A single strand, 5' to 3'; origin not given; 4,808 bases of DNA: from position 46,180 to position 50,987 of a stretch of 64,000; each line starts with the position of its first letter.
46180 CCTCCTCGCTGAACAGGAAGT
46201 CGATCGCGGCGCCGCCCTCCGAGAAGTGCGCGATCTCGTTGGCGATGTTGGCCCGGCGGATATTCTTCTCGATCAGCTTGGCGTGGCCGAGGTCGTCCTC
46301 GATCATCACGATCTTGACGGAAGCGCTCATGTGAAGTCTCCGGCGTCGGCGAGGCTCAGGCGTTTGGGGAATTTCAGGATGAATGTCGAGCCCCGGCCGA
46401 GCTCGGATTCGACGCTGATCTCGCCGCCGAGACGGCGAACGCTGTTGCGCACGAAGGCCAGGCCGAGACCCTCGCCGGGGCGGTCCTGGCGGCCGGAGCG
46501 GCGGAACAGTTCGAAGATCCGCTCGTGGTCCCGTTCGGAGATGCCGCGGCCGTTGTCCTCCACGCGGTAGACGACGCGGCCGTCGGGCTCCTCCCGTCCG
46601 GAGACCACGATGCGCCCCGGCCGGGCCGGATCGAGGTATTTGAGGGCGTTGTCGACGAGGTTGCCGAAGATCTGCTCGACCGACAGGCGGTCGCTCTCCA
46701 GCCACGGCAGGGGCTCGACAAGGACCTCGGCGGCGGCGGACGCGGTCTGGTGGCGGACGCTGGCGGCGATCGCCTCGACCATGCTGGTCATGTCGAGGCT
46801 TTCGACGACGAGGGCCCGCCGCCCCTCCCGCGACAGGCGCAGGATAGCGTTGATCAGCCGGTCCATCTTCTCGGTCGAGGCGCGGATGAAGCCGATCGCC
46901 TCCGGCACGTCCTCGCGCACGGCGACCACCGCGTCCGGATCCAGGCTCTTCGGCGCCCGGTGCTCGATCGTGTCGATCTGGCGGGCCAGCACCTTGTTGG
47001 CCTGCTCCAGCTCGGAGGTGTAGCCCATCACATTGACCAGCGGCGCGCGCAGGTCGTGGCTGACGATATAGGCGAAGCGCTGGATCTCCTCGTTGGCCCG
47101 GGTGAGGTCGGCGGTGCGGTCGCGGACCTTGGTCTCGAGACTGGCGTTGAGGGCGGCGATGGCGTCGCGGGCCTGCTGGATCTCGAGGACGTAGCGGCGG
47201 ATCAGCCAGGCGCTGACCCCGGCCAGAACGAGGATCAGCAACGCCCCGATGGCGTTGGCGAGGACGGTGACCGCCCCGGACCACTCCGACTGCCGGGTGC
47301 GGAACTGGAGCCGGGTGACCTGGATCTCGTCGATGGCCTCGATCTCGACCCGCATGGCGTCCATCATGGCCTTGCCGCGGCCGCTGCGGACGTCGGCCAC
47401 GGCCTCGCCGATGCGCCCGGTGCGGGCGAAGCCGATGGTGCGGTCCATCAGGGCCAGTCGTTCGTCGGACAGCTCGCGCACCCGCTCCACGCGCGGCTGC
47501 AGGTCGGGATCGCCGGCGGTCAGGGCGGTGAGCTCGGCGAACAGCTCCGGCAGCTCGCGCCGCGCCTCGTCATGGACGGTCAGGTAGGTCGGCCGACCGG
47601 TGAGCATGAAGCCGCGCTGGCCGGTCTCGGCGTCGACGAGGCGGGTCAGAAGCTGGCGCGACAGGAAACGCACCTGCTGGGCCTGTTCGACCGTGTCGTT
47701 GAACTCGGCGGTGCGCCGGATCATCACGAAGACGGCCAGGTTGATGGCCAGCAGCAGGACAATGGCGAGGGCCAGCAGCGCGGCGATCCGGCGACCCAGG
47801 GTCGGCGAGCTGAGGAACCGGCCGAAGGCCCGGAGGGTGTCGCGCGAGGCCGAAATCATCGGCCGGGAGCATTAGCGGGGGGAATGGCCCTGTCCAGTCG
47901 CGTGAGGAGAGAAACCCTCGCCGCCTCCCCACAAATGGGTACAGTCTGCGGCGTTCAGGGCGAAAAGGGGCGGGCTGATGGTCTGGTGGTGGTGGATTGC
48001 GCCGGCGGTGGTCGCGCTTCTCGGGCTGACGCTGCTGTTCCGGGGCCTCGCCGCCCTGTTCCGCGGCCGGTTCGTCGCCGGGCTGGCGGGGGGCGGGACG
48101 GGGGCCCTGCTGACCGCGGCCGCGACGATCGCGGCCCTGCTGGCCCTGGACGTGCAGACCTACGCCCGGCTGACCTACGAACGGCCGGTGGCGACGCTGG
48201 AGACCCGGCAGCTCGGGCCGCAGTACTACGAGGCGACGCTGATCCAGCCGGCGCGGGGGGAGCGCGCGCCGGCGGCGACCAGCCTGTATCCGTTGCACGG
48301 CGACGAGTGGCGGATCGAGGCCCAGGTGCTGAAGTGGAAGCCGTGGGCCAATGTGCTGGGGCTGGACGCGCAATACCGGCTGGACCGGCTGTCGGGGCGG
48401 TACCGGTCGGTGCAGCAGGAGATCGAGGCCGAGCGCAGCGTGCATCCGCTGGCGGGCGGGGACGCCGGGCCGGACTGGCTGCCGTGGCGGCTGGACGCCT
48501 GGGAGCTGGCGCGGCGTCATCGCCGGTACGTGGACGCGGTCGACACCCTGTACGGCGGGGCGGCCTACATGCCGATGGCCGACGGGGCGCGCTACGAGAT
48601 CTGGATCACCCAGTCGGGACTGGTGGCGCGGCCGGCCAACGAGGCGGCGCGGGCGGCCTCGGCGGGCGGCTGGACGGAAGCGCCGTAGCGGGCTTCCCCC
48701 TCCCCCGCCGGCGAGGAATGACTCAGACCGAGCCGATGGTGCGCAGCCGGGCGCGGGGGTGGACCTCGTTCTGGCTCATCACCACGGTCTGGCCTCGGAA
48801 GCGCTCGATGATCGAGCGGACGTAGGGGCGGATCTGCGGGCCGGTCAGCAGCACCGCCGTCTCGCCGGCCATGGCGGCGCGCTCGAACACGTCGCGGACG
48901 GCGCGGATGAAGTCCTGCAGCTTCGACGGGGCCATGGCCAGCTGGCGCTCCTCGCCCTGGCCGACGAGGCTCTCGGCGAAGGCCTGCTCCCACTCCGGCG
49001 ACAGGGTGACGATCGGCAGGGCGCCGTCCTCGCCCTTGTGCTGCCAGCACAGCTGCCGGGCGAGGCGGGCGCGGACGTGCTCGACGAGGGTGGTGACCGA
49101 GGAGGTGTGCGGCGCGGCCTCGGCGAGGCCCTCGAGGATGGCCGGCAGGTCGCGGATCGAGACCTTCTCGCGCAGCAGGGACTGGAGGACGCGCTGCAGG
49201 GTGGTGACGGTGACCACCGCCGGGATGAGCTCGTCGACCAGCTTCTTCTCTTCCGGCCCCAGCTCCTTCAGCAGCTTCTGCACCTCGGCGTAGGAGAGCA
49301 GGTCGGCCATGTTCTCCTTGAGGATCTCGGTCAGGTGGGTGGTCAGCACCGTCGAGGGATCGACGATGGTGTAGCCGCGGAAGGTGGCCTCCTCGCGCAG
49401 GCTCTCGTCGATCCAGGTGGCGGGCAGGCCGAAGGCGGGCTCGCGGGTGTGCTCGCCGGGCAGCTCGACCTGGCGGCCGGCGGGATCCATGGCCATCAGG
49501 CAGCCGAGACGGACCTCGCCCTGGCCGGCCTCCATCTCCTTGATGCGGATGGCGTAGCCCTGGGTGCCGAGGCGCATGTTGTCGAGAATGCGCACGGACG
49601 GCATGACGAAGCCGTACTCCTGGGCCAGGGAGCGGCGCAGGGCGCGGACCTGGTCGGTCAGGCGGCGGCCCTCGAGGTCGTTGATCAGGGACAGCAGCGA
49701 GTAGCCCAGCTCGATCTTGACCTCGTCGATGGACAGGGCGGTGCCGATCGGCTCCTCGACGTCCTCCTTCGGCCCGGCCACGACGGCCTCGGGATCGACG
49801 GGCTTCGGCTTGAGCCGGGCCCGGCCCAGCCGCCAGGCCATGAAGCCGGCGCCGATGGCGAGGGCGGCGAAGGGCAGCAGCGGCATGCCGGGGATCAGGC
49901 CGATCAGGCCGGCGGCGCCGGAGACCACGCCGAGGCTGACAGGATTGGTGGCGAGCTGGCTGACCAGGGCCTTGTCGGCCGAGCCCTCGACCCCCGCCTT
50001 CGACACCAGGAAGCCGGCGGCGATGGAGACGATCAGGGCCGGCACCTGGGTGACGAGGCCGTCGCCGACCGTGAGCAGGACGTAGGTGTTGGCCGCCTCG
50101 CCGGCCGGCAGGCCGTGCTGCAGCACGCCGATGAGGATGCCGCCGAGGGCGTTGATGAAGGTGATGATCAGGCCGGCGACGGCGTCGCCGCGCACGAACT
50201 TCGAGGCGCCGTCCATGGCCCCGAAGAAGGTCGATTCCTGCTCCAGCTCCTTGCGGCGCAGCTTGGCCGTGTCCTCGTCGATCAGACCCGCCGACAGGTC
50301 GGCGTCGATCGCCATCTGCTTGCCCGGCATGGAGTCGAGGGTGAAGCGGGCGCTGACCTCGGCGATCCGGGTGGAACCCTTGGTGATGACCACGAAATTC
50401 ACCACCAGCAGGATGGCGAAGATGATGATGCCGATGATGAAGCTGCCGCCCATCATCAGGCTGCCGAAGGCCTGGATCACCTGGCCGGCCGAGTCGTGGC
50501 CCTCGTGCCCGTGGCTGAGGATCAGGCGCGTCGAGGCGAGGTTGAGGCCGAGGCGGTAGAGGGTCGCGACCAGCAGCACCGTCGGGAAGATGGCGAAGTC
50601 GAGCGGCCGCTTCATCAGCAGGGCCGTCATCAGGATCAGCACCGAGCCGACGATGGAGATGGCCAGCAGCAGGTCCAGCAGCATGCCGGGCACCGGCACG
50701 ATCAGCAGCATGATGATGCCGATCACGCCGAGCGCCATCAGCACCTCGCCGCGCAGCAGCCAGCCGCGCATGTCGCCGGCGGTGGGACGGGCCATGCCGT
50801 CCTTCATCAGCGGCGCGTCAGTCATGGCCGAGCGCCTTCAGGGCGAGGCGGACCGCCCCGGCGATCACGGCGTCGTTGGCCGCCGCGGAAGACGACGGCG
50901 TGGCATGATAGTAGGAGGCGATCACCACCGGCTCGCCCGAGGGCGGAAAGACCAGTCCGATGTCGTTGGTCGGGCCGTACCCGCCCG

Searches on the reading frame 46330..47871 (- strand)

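Call 54: search_protein_families(library=pfam, proteins=[window:46330-47871:-])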
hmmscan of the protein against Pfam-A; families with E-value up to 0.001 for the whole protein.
window:46330-47871:- (514 aa): 3 families
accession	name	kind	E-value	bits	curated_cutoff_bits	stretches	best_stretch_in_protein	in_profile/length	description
PF05227.19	CHASE3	-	2.6e-33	115.3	28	1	59-193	3-137/138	CHASE3 domain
PF02518.31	HATPase_c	-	3.4e-27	95.5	26.4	1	394-504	2-110/111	Histidine kinase-, DNA gyrase B-, and HSP90-like ATPase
PF00512.31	HisKA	-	5.7e-09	36.3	26.9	1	264-304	3-45/66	His Kinase A (phospho-acceptor) domain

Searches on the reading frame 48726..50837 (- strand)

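Call 54: search_protein_families(library=pfam, proteins=[window:48726-50837:-])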
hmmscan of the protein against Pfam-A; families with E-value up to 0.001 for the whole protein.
window:48726-50837:- (704 aa): 1 family
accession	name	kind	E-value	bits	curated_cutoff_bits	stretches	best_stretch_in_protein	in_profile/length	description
PF00771.25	FHIPEP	-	5e-255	848.5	29.1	1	41-695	1-655/657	FHIPEP family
